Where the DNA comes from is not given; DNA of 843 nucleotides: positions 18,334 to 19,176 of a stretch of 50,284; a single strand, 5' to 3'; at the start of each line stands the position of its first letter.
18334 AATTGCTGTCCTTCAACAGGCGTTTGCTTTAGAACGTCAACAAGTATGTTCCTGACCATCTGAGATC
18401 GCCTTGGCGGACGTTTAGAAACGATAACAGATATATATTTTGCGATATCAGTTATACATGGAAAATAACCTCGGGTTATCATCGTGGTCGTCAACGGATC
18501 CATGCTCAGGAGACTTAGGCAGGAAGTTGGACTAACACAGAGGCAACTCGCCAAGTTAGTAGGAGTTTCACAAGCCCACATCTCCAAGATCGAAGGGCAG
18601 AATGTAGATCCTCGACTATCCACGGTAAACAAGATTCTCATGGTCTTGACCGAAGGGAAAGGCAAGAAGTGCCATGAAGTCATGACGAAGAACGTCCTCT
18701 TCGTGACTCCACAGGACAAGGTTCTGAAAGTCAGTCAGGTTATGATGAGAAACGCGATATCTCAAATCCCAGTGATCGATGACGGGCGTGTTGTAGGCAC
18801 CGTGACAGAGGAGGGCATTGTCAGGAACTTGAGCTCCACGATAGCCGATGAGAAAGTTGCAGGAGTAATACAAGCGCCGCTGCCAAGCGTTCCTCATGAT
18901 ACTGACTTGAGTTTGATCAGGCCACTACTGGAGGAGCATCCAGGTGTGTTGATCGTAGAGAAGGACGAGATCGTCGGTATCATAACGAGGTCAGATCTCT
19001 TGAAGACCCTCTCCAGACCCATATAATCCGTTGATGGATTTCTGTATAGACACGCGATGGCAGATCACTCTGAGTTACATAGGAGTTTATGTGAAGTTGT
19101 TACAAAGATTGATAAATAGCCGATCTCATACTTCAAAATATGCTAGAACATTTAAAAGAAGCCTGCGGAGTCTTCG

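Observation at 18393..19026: HTH-CBS regulator divergently paired with archaeal SAM synthetase across palindromic operators: a candidate SAM-sensing repressor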

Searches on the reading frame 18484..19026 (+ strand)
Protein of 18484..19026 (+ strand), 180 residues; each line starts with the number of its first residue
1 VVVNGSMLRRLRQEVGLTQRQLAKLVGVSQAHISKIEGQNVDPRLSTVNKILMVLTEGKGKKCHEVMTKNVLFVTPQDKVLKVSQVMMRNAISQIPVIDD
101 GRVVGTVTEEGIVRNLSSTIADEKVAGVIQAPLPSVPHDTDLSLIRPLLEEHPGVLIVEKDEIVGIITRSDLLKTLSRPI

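Call 3: search_protein_families(library=pfam, proteins=[window:18502-19026:+])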
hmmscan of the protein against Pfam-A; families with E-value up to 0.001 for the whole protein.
window:18502-19026:+ (174 aa): 5 families
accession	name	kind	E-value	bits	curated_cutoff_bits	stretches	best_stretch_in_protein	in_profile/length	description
PF00571.33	CBS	-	3.4e-21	75.8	24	2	59-111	3-56/57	CBS domain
PF13560.12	HTH_31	-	7.7e-11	42.6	27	1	2-46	6-51/64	Helix-turn-helix domain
PF01381.28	HTH_3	-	1.2e-10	41.7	23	1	2-49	1-48/55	Helix-turn-helix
PF12844.13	HTH_19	-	3.9e-06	27.1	30.2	1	1-46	3-48/64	Helix-turn-helix domain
PF13443.12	HTH_26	-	0.00023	21.8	22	1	2-48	2-49/63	Cro/C1-type HTH DNA-binding domain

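Call 4: search_protein_families(library=ncbifam, proteins=[window:18502-19026:+])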
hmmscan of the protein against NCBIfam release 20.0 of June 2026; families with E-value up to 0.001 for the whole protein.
window:18502-19026:+ (174 aa): 26 families (the best 25 are shown)
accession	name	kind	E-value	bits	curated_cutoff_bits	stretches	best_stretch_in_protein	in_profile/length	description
NF053863.1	DS11_antiphage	equivalog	1.2e-12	47.6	260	1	62-168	82-190/305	CBS domain-containing anti-phage protein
TIGR01137.1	cysta_beta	equivalog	2.3e-12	46.4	510.25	1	56-170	339-456/457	cystathionine beta-synthase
TIGR03070.1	couple_hipB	subfamily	1.5e-11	44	71.65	1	2-49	7-54/58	type II toxin-antitoxin system Y4mF family antitoxin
NF041552.1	TF_PrdR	equivalog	1.9e-10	39.7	795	1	50-117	65-132/577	sigma-54 dependent transcriptional regulator PrdR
TIGR01302.1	IMP_dehydrog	equivalog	4.3e-09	35.8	481.5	1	53-171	78-201/450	IMP dehydrogenase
NF041630.1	CBS_CbpB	equivalog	1.2e-08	34.9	125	1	63-171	19-136/143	cyclic-di-AMP-binding protein CbpB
NF011447.0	PRK14869.2-3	equivalog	1.6e-08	33.6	522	1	57-121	70-135/540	putative manganese-dependent inorganic diphosphatase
NF007408.0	PRK09943.1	equivalog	2.3e-08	33.8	211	1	2-50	12-60/185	HTH-type transcriptional regulator PuuR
NF053603.1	HhpR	exception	1.4e-07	31.1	520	1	55-109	222-277/282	CBS domain-containing high hydrostatic pressure regulator HhpR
NF007271.0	PRK09726.1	equivalog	3.9e-07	30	79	1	2-49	17-64/88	type II toxin-antitoxin system antitoxin HipB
NF038279.1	TF_CBS_SpxR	exception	1.5e-06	27.2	600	1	54-115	248-310/427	CBS-HotDog domain-containing transcription factor SpxR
NF041951.1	phage_RstR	subfamily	1.7e-06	28.2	80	1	2-49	7-54/108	RstR family transcriptional repressor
TIGR03830.1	CxxCG_CxxCG_HTH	subfamily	2.7e-06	27.2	61.8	1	2-50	70-117/127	type II TA system antitoxin MqsA family protein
NF011442.0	PRK14869.1-4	equivalog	6.4e-06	24.9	400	1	60-114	75-130/543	putative manganese-dependent inorganic diphosphatase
NF053704.1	TransRegCcpNBacil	equivalog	8e-06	25.4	260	0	60-110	144-202/208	transcriptional regulator CcpN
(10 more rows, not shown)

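Call 5: find_homologous_proteins(query=window:18502-19026:+)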
Query window:18502-19026:+ (174 aa): 1128 proteins with E <= 0.001 among 1242 candidates; the best 120 are listed.
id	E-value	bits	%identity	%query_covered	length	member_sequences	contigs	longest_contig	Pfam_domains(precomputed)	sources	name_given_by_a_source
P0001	1.5e-97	342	96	99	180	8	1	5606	PF12844.14,PF01381.29,PF13560.13,PF00571.34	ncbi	-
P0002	2.5e-95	335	93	100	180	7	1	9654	PF12844.14,PF01381.29,PF13560.13,PF00571.34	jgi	-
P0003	7.0e-90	317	87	100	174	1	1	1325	PF12844.14,PF01381.29,PF13560.13,PF00571.34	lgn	-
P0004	7.8e-89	314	86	100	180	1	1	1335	PF12844.14,PF01381.29,PF13560.13,PF00571.34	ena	-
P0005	1.1e-77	277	75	100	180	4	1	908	PF12844.14,PF01381.29,PF13560.13,PF00571.34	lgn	-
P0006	1.9e-76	273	74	100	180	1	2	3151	PF12844.14,PF01381.29,PF13560.13,PF13443.13,PF00571.34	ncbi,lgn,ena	-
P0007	3.0e-76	273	74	100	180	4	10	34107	PF12844.14,PF01381.29,PF13560.13,PF13443.13,PF00571.34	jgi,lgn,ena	jgi:predicted transcriptional regulator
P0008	8.8e-76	271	73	100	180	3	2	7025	PF12844.14,PF01381.29,PF13560.13,PF13443.13,PF00571.34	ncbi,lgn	-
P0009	1.1e-73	264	74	99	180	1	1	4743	PF12844.14,PF01381.29,PF13560.13,PF13443.13,PF00571.34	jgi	-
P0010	1.8e-73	264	70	100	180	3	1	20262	PF12844.14,PF01381.29,PF13560.13,PF13443.13,PF00571.34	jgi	jgi:predicted transcriptional regulator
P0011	2.0e-73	264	72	99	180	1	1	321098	PF12844.14,PF01381.29,PF13560.13,PF13443.13,PF00571.34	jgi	-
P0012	5.4e-73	262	72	99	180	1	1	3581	PF12844.14,PF01381.29,PF13560.13,PF13443.13,PF00571.34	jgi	-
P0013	9.4e-73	261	71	99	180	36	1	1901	PF12844.14,PF01381.29,PF13560.13,PF13443.13,PF00571.34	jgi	-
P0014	1.2e-72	261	70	100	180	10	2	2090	PF12844.14,PF01381.29,PF13560.13,PF13443.13,PF00571.34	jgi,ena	-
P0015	1.5e-72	261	72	99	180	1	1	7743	PF12844.14,PF01381.29,PF13560.13,PF13443.13,PF00571.34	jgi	-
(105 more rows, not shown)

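Call 6: find_related_loci(query=window:18502-19026:+, collection=genome_contigs, flank=4000)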
Query window:18502-19026:+ (174 aa) in genome_contigs; peptide patterns used: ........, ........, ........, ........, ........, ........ (x = any residue, [..] = any of these).
194 stretches matched a pattern; 18 encode a relative of the query (tblastn E <= 1e-3); 18 distinct loci.
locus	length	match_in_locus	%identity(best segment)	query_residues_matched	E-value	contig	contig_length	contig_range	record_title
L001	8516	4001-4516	70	2-173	2e-77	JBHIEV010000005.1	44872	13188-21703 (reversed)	MAG: Candidatus Bathyarchaeia archaeon isolate b2.sp2_bin.20 NODE_89_length_44872_cov_16.837919, whole genome shotgun se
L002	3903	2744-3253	65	1-170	1e-67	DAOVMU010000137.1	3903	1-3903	MAG TPA_asm: Candidatus Bathyarchaeota archaeon isolate CSMAG_1479 CSMAG_1479_k141_7139_length_3903_cov_17.0000, whole g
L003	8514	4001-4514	59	1-171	7e-53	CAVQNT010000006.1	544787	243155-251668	MAG: Candidatus Bathyarchaeota archaeon isolate MFD04408.bin.1.228 genome assembly, contig: contig_57342, whole genome s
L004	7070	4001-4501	41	1-167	5e-40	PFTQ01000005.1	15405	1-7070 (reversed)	MAG: Candidatus Aenigmarchaeota archaeon CG_4_9_14_3_um_filter_37_18 CG_4_9_14_3_um_filter_150_scaffold_7332_c, whole ge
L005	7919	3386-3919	35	2-174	4e-31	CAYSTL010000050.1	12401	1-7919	MAG TPA_asm: uncultured Thermoplasmata archaeon isolate ERP127260_co1_34 genome assembly, contig: NODE_2359_length_12401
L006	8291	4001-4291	37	73-167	7e-13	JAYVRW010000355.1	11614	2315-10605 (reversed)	MAG: Blastocatellia bacterium isolate GL73_DN_metabat_76 GL73_DN_metabat_76_354, whole genome shotgun sequence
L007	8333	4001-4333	35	65-172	9e-13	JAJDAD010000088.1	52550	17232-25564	MAG: candidate division KSB1 bacterium isolate OFTM153 OFTM153_87, whole genome shotgun sequence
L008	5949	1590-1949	37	46-169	8e-13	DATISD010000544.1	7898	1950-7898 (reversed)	MAG TPA_asm: Pyrinomonadaceae bacterium isolate SMAG_U15920 k141_996166, whole genome shotgun sequence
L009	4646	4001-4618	27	7-170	3e-12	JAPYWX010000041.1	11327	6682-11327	MAG: Spirochaetes bacterium isolate RSWP19 scaffold_975_c1, whole genome shotgun sequence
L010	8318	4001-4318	33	68-170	1e-11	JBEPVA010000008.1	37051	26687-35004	MAG: Gemmatimonadota bacterium isolate 22E.metabat2_refined.046 NODE_941_length_37051_cov_7.119959, whole genome shotgun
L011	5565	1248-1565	34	68-170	2e-11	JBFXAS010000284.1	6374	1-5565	MAG: Gemmatimonadales bacterium isolate CA_2019_TPBS_28 NODE_44163_length_6374_cov_3.338402_TPBS, whole genome shotgun s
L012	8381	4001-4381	28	37-170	2e-11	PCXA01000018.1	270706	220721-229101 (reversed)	MAG: Deltaproteobacteria bacterium CG11_big_fil_rev_8_21_14_0_20_47_16 CG11_8_21_14_0.20_scaffold_1_c, whole genome shot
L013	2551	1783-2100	33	68-170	2e-9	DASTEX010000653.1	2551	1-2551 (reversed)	MAG TPA_asm: Gemmatimonadales bacterium isolate SMAG_U859 k141_14588, whole genome shotgun sequence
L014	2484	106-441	29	63-171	2e-9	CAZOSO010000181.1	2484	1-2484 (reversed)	MAG TPA_asm: uncultured Weeksellaceae bacterium isolate SRP185896_co1_396 genome assembly, contig: NODE_76239_length_248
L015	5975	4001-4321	28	64-168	8e-9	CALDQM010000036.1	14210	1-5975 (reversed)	MAG TPA_asm: uncultured Cellvibrionales bacterium isolate ERR599090_bin.119_CONCOCT_v1.1_MAG genome assembly, contig: ER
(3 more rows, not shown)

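Call 11: search_solved_structures(query=window:18484-19026:+, max_evalue=0.001, show_alignments=2)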
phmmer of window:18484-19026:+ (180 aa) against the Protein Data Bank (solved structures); distinct sequences matched with E-value up to 0.001: 40.
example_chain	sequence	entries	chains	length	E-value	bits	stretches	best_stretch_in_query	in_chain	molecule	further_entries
3kh5_A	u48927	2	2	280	1.7e-15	60.8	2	64-119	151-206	protein MJ1225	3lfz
9znf_5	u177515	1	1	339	1.4e-13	54.6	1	61-121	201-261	CBS domain-containing protein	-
9zni_6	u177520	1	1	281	2.1e-10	44.2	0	66-118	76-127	CBS domain-containing protein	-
4esy_A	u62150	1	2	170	4.9e-10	43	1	57-115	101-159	CBS domain containing membrane protein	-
9zng_7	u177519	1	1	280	7.5e-10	42.4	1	64-176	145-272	CBS domain-containing protein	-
9zni_7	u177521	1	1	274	8.6e-10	42.2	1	64-176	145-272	CBS domain-containing protein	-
9sr9_H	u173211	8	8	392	4.5e-09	39.8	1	55-113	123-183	Dehydrogenase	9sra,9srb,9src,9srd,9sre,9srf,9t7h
2yzi_A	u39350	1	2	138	2.2e-08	37.6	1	66-177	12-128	Hypothetical protein PH0107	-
3kpb_A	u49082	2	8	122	2.3e-08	37.5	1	59-114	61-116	Uncharacterized protein MJ0100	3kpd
3kpc_A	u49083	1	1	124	2.4e-08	37.5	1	59-114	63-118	Uncharacterized protein MJ0100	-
9znf_4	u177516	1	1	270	3.7e-08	36.9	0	74-174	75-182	CBS domain-containing protein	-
2cu0_A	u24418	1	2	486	5.7e-08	36.3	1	59-124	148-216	Inosine-5'-monophosphate dehydrogenase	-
2p9m_A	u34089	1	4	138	8.8e-08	35.7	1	59-178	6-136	Hypothetical protein MJ0922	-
9z6r_A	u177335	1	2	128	2.4e-07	34.3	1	64-172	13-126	CBS domain containing protein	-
5g5r_A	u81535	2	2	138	3.6e-07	33.7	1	62-114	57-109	SITE-2 PROTEASE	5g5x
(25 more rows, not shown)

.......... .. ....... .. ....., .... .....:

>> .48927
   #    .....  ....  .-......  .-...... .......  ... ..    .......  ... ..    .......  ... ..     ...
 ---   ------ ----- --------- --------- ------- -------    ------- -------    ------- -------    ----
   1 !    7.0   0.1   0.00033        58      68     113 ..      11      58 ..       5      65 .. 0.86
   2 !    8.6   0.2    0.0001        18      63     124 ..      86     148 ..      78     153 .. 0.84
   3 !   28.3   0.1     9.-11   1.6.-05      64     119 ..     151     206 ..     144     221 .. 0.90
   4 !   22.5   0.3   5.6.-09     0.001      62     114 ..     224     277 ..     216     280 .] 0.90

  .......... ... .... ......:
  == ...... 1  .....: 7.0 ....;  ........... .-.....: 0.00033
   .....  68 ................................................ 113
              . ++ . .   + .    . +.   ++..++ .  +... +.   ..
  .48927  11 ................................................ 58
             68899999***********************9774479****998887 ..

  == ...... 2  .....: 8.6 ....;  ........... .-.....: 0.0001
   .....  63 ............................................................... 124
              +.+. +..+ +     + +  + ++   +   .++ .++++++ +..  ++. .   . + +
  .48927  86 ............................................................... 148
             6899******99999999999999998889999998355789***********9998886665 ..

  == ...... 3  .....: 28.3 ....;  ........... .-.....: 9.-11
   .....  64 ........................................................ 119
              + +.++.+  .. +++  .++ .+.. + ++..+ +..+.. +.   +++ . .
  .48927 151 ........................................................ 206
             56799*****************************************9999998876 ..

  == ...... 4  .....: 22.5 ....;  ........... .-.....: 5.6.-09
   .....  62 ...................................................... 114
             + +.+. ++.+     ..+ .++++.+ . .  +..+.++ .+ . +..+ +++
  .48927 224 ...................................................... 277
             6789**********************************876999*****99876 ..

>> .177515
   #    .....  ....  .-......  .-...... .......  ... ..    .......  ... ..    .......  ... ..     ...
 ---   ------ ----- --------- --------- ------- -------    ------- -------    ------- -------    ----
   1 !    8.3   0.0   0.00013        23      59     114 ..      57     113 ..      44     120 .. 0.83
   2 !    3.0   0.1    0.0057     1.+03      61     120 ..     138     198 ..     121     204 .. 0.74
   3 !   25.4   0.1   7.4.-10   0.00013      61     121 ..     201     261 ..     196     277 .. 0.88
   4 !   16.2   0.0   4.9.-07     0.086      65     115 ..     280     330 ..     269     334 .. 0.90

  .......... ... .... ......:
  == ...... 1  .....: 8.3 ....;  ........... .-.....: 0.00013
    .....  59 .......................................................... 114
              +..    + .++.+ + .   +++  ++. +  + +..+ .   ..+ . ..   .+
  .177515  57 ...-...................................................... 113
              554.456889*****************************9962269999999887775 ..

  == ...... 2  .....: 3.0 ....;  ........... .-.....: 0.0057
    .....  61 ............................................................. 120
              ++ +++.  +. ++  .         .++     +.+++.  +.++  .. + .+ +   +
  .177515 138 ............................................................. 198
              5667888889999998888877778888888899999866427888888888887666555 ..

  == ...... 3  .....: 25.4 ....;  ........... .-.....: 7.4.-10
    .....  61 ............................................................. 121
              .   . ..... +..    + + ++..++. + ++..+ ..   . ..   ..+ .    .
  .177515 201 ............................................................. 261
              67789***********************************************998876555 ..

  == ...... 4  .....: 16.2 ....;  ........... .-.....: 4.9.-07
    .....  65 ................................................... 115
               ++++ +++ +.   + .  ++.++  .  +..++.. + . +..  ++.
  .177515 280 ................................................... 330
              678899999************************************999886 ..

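Call 17: find_related_loci(query=A1, collection=metagenome_contigs, flank=3000)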
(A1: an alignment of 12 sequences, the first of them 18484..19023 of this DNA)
Query A1 (180 aa) in metagenome_contigs; peptide patterns used: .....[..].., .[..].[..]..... (x = any residue, [..] = any of these).
599 stretches matched a pattern (row limit reached: there are more); 513 encode a relative of the query (tblastn E <= 1e-3); the best 80 are kept; 80 distinct loci.
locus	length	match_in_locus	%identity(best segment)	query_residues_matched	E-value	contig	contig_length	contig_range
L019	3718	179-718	92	1-180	2e-107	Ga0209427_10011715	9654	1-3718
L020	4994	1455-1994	74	1-180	1e-87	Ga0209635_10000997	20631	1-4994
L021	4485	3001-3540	73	1-180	2e-84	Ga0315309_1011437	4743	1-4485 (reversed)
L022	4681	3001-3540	71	1-180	2e-83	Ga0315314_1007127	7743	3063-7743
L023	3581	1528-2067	71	1-180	1e-83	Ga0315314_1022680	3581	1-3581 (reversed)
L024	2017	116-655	70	1-180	1e-86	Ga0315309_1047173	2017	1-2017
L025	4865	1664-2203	69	1-180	8e-83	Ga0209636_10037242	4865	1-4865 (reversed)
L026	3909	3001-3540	69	1-180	3e-82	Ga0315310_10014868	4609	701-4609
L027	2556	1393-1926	70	1-178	3e-84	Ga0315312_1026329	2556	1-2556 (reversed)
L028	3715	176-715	72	1-180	2e-82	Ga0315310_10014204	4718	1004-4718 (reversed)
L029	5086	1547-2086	71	1-180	4e-82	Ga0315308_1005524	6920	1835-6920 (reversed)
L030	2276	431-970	71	1-180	5e-85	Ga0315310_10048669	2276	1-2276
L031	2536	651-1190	70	1-180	2e-84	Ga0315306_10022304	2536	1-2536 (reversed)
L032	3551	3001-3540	71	1-180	2e-82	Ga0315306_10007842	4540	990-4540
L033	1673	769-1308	69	1-180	2e-86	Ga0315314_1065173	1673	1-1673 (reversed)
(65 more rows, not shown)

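Call 32: find_homologous_proteins(query=L005:3365-3907:+)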
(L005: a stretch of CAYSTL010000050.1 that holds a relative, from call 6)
Query L005:3365-3907:+ (181 aa): 130 proteins with E <= 0.001 among 216 candidates; the best 120 are listed.
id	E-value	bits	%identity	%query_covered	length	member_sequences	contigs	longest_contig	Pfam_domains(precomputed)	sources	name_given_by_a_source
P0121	1.7e-107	375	100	100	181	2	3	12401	PF12844.14,PF01381.29,PF13560.13,PF00571.34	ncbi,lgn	-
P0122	2.6e-93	329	86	100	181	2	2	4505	PF12844.14,PF01381.29,PF13560.13,PF00571.34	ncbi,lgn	ncbi:MAG: CBS domain-containing protein [Thermoplasmatota archaeon]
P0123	5.1e-89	315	81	100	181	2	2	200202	PF12844.14,PF01381.29,PF13560.13,PF00571.34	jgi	-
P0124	4.6e-87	308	80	100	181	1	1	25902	PF12844.14,PF01381.29,PF13560.13,PF00571.34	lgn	-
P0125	2.5e-84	299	77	100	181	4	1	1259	PF12844.14,PF01381.29,PF13560.13,PF00571.34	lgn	-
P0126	1.3e-82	294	77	96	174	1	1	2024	PF01381.29,PF13560.13,PF00571.34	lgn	-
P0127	4.0e-81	289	75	100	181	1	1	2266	PF12844.14,PF01381.29,PF13560.13,PF00571.34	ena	-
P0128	4.8e-52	194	52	98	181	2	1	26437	PF12844.14,PF01381.29,PF13560.13,PF00571.34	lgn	-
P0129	1.4e-50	190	50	100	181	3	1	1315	PF12844.14,PF01381.29,PF13560.13,PF00571.34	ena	-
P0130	1.2e-49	187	51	98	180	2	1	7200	PF12844.14,PF01381.29,PF13560.13,PF00571.34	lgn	-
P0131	1.5e-48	183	50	100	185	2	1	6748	PF12844.14,PF01381.29,PF13560.13,PF00571.34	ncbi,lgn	-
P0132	1.4e-47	180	50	100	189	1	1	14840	PF12844.14,PF01381.29,PF13560.13,PF00571.34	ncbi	-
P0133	9.1e-46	174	49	98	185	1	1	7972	PF12844.14,PF01381.29,PF13560.13,PF00571.34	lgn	-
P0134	1.7e-45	173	50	100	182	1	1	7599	PF12844.14,PF01381.29,PF13560.13,PF00571.34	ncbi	-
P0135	1.2e-44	170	46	98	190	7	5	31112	PF12844.14,PF01381.29,PF13560.13,PF00571.34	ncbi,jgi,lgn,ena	-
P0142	1.1e-33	135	43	98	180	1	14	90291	PF12844.14,PF01381.29,PF13560.13,PF00571.34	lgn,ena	-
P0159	4.9e-30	123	41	98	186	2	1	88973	PF12844.14,PF01381.29,PF13560.13,PF00571.34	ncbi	-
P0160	5.3e-30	123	39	98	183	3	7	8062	PF12844.14,PF01381.29,PF13560.13,PF00571.34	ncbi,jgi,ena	ncbi:MAG TPA: CBS domain-containing protein [Nitrososphaerales archaeon]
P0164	2.5e-29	120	40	100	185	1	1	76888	PF12844.14,PF01381.29,PF13560.13,PF00571.34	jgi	jgi:predicted transcriptional regulator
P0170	6.2e-29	119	43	99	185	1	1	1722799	PF12844.14,PF01381.29,PF13560.13,PF00571.34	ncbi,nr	ncbi:MAG: CBS domain-containing protein [Candidatus Bathyarchaeota archaeon]|nr:MAG: CBS domain-cont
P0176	6.3e-28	116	38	99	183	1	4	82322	PF12844.14,PF01381.29,PF13560.13,PF00571.34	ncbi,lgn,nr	ncbi:CBS domain-containing protein [Candidatus Woesearchaeota archaeon]|nr:CBS domain-containing pro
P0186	4.8e-27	113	39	100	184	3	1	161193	PF12844.14,PF01381.29,PF13560.13,PF00571.34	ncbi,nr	ncbi:MAG: CBS domain-containing protein [Candidatus Bathyarchaeota archaeon]|nr:CBS domain-containin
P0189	8.3e-27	112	40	97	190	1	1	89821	PF12844.14,PF01381.29,PF13560.13,PF00571.34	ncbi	ncbi:MAG: CBS domain-containing protein [Candidatus Altiarchaeota archaeon]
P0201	1.1e-25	109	40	99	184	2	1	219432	PF01381.29,PF13560.13,PF00571.34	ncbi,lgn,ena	-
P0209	3.6e-25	107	37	98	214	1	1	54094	PF12844.14,PF01381.29,PF13560.13,PF00571.34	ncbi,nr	ncbi:Zinc metalloprotease [uncultured archaeon]|nr:Zinc metalloprotease [uncultured archaeon]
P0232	9.7e-24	102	38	99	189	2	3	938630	PF12844.14,PF01381.29,PF00571.34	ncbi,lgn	ncbi:MAG: CBS domain-containing protein [Candidatus Aenigmatarchaeota archaeon]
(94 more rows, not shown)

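Call 33: find_encoding_contigs(protein=P0176, flank=4000, max_places=2)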
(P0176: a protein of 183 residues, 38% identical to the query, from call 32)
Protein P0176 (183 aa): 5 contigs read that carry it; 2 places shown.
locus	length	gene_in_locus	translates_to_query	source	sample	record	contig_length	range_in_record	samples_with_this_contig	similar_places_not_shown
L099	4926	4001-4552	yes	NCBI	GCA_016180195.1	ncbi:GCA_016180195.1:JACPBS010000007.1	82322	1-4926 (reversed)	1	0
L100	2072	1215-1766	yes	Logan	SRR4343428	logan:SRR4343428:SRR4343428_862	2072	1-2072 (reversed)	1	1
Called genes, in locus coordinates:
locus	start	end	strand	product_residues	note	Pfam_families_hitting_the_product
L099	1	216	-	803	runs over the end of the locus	PF01326:PPDK_N, PF00391:PEP-utilizers, PF02896:PEP-utilizers_C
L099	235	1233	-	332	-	PF00294:PfkB, PF08543:Phos_pyr_kin (weak)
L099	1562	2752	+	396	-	PF07690:MFS_1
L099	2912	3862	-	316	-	PF01266:DAO (faint), PF07992:Pyr_redox_2, PF13738:Pyr_redox_3, PF00070:Pyr_redox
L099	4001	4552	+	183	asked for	PF12844:HTH_19, PF13560:HTH_31, PF01381:HTH_3, PF00571:CBS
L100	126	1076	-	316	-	PF01266:DAO (faint), PF07992:Pyr_redox_2, PF13738:Pyr_redox_3, PF00070:Pyr_redox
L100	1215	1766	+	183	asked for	PF12844:HTH_19, PF13560:HTH_31, PF01381:HTH_3, PF00571:CBS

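Call 34: find_encoding_contigs(protein=P0160, flank=4000, max_places=2)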
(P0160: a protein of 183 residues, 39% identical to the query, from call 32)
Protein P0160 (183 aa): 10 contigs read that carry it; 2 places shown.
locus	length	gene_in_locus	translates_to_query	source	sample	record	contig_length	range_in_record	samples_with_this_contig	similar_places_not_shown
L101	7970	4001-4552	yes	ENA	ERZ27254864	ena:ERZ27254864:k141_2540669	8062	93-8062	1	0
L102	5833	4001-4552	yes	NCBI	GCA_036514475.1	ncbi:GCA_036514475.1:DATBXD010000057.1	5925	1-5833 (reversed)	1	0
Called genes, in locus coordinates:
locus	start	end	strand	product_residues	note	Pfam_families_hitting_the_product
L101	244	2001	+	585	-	PF00270:DEAD (faint), PF04851:ResIII (weak), PF06733:DEAD_2 (weak), PF13307:Helicase_C_2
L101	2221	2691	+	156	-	-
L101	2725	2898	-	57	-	-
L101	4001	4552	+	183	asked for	PF12844:HTH_19 (faint), PF01381:HTH_3, PF13560:HTH_31 (weak), PF00571:CBS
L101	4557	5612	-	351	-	PF01087:GalP_UDP_transf (weak)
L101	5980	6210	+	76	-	-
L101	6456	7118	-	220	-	-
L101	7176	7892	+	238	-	PF23023:Anti-Pycsar_Apyc1, PF00753:Lactamase_B, PF12706:Lactamase_B_2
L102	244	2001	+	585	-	PF00270:DEAD (faint), PF04851:ResIII (weak), PF06733:DEAD_2 (weak), PF13307:Helicase_C_2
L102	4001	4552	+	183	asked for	PF12844:HTH_19 (faint), PF01381:HTH_3, PF13560:HTH_31 (weak), PF00571:CBS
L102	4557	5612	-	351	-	PF01087:GalP_UDP_transf (weak)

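Call 35: find_encoding_contigs(protein=P0189, flank=4000, max_places=2)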
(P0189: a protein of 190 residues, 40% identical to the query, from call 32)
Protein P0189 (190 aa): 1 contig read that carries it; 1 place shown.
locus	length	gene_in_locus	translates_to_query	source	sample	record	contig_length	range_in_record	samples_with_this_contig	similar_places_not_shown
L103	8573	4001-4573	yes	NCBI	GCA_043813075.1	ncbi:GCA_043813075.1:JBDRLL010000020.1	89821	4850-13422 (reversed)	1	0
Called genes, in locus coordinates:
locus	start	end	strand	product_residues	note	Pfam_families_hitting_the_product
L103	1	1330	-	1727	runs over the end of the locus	PF14520:HHH_5 (faint)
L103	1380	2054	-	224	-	PF27030:AbpE_bact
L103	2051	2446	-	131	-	PF09383:NIL, PF00037:Fer4 (weak), PF13237:Fer4_10, PF14697:Fer4_21, PF12838:Fer4_7 (weak), PF13187:Fer4_9, PF00037:Fer4, PF12797:Fer4_2 (weak), +4 more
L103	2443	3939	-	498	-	PF01837:HcyBio, PF00571:CBS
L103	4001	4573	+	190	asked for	PF01381:HTH_3, PF12844:HTH_19 (weak), PF13560:HTH_31 (weak), PF00571:CBS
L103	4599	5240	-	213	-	-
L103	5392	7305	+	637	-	PF00330:Aconitase, PF00694:Aconitase_C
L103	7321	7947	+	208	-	PF21827:New_glue (weak)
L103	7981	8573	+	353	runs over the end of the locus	PF00180:Iso_dh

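Call 36: find_encoding_contigs(protein=P0170, flank=4000, max_places=2)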
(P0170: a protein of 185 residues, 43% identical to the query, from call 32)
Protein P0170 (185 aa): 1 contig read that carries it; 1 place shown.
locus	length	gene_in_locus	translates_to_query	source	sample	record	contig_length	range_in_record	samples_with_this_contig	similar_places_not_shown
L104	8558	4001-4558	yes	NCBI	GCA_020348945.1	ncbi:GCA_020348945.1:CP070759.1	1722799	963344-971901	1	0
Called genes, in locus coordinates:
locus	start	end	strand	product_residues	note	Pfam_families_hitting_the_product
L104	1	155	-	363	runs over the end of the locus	PF00155:Aminotran_1_2, PF04864:Alliinase_C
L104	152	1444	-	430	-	PF00815:Histidinol_dh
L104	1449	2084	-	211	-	PF01634:HisG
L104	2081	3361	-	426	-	PF01409:tRNA-synt_2d (weak), PF13393:tRNA-synt_His, PF00587:tRNA-synt_2b (faint)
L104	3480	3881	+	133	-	PF01842:ACT (weak)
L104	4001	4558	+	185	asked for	PF12844:HTH_19 (faint), PF01381:HTH_3, PF13560:HTH_31, PF00571:CBS (weak)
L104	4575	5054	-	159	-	PF03358:FMN_red, PF12641:Flavodoxin_3 (weak), PF12724:Flavodoxin_5, PF00258:Flavodoxin_1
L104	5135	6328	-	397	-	PF01073:3Beta_HSD (weak), PF03435:Sacchrp_dh_NADP, PF16653:Sacchrp_dh_C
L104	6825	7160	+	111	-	-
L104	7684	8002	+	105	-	PF04414:tRNA_deacylase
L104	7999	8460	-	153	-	PF27217:AF_0155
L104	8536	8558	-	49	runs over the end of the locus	-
